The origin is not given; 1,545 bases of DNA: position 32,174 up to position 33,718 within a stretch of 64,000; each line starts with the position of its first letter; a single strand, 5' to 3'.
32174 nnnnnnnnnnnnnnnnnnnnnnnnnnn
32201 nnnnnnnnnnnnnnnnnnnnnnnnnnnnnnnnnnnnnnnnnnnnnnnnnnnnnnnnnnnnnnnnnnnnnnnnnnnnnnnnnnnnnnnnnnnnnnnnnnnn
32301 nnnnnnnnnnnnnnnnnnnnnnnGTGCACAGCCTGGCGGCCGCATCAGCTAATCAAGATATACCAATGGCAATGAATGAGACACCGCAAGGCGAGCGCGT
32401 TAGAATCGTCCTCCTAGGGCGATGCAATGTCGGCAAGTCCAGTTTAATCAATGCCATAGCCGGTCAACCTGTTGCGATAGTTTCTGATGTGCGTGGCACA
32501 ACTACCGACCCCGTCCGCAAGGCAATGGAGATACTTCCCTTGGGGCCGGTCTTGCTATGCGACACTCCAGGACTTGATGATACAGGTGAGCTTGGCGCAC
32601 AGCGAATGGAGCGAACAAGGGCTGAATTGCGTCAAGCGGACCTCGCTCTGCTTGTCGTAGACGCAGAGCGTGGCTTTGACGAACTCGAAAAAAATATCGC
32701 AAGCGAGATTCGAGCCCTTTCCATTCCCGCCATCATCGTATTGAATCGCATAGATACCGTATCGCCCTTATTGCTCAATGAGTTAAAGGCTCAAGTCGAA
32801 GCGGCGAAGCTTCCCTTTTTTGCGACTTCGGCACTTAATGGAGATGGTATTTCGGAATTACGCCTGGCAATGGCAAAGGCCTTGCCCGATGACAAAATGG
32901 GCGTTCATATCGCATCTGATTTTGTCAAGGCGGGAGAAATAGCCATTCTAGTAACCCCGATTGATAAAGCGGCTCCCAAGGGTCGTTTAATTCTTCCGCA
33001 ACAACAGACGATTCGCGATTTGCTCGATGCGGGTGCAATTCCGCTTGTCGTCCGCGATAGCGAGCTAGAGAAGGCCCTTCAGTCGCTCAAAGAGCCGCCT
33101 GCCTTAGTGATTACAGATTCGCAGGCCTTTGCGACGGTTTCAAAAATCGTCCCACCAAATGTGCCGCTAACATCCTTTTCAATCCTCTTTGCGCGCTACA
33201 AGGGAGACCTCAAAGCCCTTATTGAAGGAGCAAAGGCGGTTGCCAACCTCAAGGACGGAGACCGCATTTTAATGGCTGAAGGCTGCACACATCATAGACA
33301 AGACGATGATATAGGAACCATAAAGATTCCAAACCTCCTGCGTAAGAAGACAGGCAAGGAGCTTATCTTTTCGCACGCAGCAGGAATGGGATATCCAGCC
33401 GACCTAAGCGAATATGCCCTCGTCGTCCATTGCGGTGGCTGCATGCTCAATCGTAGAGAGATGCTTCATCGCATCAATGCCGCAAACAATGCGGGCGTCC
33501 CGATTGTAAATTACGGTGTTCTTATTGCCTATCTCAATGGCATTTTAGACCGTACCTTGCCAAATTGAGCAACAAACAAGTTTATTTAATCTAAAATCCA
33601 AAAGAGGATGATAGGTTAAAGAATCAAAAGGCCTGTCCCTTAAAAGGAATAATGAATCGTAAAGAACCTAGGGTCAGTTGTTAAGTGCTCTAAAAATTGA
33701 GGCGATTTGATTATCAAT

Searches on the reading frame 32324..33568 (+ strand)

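Call 7: search_protein_families(library=pfam, proteins=[window:32324-33568:+], max_evalue=0.001)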
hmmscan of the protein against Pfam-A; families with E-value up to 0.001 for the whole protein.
window:32324-33568:+ (414 aa): 9 families
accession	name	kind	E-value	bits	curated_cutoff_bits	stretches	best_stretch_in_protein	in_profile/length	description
PF18133.7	HydF_tetramer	-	2e-48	163.5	22.6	1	298-412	2-116/118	Hydrogen maturase F tetramerization domain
PF18128.7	HydF_dimer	-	1.2e-39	134.8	23.4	1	196-294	1-99/99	Hydrogen maturase F dimerization domain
PF01926.29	MMR_HSR1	-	7.8e-25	87.6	21.9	1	27-142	1-113/113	50S ribosome-binding GTPase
PF00009.33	GTP_EFTU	-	1e-11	45.2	26.5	1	96-188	87-187/188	Elongation factor Tu GTP binding domain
PF03193.22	RsgA_GTPase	-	3.9e-11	43.5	30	1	27-86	108-170/174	RsgA GTPase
PF02421.24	FeoB_N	-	4.5e-10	39.7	27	1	27-180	2-153/156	Ferrous iron transport protein B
PF00350.29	Dynamin_N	-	4.6e-09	36.9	27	0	28-61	1-33/168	Dynamin family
PF04548.22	AIG1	-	3e-06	27.1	27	1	27-131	2-109/212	AIG1 family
PF00071.28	Ras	-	0.00014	21.9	21.6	1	27-186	1-159/162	Ras family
